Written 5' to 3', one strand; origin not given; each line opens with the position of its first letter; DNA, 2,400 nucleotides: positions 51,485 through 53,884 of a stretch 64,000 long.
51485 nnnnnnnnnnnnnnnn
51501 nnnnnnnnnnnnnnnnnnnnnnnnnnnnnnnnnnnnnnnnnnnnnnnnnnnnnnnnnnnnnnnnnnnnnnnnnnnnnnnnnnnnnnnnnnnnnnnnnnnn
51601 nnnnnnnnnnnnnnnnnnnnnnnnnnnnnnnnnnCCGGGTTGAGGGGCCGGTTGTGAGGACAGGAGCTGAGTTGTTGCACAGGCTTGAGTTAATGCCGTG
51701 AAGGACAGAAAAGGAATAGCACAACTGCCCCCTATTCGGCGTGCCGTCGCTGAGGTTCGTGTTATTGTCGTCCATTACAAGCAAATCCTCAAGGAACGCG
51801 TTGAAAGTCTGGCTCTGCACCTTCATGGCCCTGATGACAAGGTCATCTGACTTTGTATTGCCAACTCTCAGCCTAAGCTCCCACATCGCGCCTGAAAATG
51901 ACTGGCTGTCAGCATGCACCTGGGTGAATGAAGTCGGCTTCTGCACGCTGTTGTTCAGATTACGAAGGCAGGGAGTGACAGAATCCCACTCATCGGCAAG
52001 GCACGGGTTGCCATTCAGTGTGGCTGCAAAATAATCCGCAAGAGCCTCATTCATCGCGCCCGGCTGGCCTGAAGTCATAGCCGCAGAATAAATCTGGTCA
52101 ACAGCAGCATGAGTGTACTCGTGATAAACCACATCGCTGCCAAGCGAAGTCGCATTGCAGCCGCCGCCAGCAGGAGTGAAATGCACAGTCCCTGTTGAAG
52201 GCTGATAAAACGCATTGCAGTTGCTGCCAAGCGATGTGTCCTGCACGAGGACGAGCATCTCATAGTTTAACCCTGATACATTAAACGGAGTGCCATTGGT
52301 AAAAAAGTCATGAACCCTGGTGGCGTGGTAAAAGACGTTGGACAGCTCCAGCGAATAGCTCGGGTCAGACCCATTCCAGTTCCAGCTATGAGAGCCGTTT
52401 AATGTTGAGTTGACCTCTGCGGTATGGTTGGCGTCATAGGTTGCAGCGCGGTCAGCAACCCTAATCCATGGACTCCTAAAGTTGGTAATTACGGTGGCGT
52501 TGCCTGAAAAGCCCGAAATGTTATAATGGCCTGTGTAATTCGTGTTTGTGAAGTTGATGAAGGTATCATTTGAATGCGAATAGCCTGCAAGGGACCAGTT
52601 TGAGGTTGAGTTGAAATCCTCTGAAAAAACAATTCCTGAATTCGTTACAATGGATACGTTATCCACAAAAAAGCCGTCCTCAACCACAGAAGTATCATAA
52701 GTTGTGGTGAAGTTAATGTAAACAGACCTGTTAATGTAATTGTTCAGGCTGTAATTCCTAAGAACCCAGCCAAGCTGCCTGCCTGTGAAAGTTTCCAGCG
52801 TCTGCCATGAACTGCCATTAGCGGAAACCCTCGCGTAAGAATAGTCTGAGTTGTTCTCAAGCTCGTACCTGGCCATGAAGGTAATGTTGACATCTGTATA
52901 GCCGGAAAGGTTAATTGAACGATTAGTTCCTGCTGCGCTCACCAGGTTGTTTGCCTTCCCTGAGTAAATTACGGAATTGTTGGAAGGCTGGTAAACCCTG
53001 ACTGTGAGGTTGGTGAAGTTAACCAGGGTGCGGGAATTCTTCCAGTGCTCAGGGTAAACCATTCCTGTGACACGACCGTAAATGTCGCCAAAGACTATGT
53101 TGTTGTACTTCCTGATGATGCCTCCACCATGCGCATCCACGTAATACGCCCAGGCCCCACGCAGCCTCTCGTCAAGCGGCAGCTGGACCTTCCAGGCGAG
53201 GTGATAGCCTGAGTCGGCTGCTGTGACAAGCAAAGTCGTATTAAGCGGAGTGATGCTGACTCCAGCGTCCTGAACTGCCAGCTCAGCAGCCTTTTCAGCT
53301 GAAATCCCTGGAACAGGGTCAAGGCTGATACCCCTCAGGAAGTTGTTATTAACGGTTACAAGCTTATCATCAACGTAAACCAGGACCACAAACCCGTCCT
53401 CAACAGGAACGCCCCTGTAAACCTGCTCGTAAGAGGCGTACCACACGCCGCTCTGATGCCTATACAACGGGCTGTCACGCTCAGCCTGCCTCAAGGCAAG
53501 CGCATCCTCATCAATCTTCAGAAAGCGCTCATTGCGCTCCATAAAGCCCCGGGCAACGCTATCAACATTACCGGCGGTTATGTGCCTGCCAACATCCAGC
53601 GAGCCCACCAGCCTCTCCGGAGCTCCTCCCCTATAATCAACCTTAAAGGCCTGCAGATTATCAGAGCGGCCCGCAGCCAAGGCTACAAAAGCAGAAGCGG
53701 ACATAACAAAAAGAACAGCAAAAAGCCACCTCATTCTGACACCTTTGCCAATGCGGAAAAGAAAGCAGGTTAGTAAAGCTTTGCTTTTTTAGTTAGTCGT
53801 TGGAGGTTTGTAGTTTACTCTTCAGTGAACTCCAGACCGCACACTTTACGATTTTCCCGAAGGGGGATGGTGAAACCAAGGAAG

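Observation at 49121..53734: M4 thermolysin-like protease domain embedded in a 1537-aa envelope protein with TSP3-type calcium repeats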

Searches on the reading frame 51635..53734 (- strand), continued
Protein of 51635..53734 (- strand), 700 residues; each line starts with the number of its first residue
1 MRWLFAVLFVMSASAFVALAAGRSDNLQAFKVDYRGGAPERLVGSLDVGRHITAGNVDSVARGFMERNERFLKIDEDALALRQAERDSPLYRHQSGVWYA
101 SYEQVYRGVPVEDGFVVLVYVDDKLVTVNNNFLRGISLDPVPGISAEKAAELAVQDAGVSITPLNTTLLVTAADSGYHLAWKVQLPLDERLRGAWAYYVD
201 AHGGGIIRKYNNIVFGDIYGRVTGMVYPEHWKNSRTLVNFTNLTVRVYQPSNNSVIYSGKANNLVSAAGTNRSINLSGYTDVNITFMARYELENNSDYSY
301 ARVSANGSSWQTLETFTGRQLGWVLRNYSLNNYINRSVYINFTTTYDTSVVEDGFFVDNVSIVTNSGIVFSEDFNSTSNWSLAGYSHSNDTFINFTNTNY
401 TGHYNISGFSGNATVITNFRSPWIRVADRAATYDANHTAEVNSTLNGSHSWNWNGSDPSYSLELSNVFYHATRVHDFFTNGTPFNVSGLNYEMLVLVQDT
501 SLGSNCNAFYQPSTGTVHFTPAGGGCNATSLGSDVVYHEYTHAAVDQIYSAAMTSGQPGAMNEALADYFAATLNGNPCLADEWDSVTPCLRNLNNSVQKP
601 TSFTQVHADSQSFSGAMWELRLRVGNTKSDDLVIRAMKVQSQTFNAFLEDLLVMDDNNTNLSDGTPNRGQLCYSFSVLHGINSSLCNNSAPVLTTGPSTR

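Call 73: search_solved_structures(query=A4, max_evalue=0.01, show_alignments=2)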
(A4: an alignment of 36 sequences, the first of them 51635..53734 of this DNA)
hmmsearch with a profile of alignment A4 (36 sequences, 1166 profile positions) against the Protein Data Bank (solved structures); distinct sequences matched with E-value up to 0.01: 25.
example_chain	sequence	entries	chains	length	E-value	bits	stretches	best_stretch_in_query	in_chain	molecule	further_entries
5a3y_A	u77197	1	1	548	1.2e-30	109.5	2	44-237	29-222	THERMOLYSIN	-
4yu5_A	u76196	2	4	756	5.1e-24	87.5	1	262-415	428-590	Immune inhibitor A, metalloprotease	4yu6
3nqy_A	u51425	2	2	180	7.1e-14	53.9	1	91-237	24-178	Secreted metalloprotease Mcp02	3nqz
8cr4_A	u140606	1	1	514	4.4e-13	51.3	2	113-240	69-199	Pro-elastase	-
8cr7_A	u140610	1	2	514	5.3e-13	51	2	113-240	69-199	Pro-elastase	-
8cr3_A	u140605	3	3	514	7.2e-13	50.6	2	113-237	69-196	Pro-elastase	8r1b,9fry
9gm4_A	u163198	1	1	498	9.2e-13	50.2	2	113-237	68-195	Elastase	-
1npc_A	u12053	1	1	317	6.3e-12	47.5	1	480-631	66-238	NEUTRAL PROTEASE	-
4b52_A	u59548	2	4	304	3.6e-11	45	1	512-635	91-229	BACILLOLYSIN | Gentlyase metalloprotease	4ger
1bqb_A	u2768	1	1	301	4.5e-11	44.7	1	526-654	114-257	PROTEIN (AUREOLYSIN)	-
7skl_A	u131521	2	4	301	6.9e-11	44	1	526-654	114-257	Zinc metalloproteinase aureolysin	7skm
1esp_A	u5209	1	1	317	4.6e-10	41.3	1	480-631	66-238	NEUTRAL PROTEASE MUTANT E144S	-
1kei_A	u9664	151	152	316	4.4e-08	34.7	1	510-635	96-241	Thermolysin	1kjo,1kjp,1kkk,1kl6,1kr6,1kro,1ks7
5fxn_A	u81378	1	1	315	5.8e-08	34.3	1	510-635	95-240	THERMOLYSIN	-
1fj3_A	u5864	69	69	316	5.8e-08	34.3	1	510-635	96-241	THERMOLYSIN | PROTEIN (THERMOLYSIN)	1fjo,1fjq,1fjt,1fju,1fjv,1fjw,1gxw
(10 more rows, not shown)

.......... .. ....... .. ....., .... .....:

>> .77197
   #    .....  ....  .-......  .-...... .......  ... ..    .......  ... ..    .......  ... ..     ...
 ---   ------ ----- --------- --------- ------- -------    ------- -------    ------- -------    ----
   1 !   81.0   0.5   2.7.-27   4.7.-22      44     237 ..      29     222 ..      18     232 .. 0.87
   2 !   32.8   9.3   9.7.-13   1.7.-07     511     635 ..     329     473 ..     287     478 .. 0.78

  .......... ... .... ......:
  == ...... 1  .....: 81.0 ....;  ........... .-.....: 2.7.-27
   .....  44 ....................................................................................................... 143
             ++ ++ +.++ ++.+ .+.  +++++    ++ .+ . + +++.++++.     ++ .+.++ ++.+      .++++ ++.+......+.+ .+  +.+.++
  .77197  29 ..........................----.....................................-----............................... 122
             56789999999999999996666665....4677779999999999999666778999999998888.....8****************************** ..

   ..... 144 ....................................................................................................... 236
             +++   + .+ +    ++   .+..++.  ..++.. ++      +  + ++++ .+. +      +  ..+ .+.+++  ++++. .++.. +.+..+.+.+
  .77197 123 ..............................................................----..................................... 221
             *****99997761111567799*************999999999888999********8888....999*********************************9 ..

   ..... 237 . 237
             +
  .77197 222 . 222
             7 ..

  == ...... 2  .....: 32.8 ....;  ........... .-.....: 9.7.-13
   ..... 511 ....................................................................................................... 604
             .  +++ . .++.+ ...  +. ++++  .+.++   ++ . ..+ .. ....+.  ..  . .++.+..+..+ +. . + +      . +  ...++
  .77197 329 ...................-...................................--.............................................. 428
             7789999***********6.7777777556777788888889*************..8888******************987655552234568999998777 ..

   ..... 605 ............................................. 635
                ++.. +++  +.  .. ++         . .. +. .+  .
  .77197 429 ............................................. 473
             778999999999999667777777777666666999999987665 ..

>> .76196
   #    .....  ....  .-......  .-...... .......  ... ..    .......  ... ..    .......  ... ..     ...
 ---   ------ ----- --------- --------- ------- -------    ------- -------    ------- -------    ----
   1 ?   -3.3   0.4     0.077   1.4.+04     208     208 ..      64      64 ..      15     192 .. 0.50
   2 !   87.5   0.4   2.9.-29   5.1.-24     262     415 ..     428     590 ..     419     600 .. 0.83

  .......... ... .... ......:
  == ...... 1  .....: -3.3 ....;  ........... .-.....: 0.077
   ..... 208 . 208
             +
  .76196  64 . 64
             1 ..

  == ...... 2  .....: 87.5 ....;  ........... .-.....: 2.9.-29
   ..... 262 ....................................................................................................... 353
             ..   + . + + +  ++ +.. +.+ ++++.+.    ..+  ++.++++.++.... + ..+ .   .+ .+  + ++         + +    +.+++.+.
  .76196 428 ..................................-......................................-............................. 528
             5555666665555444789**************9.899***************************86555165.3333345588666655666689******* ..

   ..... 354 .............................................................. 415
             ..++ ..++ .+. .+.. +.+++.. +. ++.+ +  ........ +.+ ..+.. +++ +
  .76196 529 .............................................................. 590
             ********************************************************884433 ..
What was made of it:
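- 53090..53668 (-): M4-type propeptide (FTP motif plus PepSY-like fold), about aa 23-215. It carries almost no N-glycosylation sequons. Family profile against the prothermolysin propeptide gives E 4.7e-22 (call 73).
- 51665..52561 (-): Thermolysin-like catalytic domain, about aa 392-690 (beta-rich N-subdomain plus helical C-subdomain). Profile hits to neutral protease 1npc (6e-12), gentlyase (4e-11), aureolysin (4.5e-11) and thermolysin (4e-8) (call 73).
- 52034..52051 (-): NEALAD, aa 562-567: third zinc ligand E563 and D567, the equivalents of thermolysin E166 and D170. Aligned to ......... of thermolysin (call 73).
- On MEROPS M4 / thermolysin family: The thermolysin stretch carrying D226 falls in an insertion relative to the family profile (call 73). 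The prothermolysin propeptide scores E 4.7e-22 with the family profile (call 73).
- Closest known: Fungalysin family. Different: The M36 match of the family profile is weak and short (2e-5, call 73).
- It hits 1npc at 6e-12, 4b52 at 4e-11, 1bqb at 4.5e-11 and InhA MAM at 5e-24 (call 73). The thermolysin Asp226 region is deleted and cannot be aligned (call 73). The propeptide matches prothermolysin at 4.7e-22 (call 73). The Asp226 region is deleted (call 73).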

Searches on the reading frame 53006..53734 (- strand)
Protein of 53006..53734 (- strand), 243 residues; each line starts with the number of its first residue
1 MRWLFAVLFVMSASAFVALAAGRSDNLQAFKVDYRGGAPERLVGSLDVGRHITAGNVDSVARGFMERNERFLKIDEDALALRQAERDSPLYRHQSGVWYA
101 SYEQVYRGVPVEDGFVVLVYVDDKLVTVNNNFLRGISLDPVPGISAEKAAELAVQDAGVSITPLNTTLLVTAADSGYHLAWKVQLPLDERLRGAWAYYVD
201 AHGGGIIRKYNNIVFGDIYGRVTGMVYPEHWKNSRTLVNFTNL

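Call 7: search_protein_families(library=pfam, proteins=[window:53006-53734:-], max_evalue=10)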
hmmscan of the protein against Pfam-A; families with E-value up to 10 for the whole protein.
seq(243 aa): 1 family
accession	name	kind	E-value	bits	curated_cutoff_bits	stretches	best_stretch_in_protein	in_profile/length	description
PF07504.19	FTP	-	0.0003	21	21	1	99-132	17-51/51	Fungalysin/Thermolysin Propeptide Motif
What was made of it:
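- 53090..53668 (-): Pfam FTP covers aa 99-132 at 21.0 bits, equal to the cut-off, when scanned alone (call 7).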
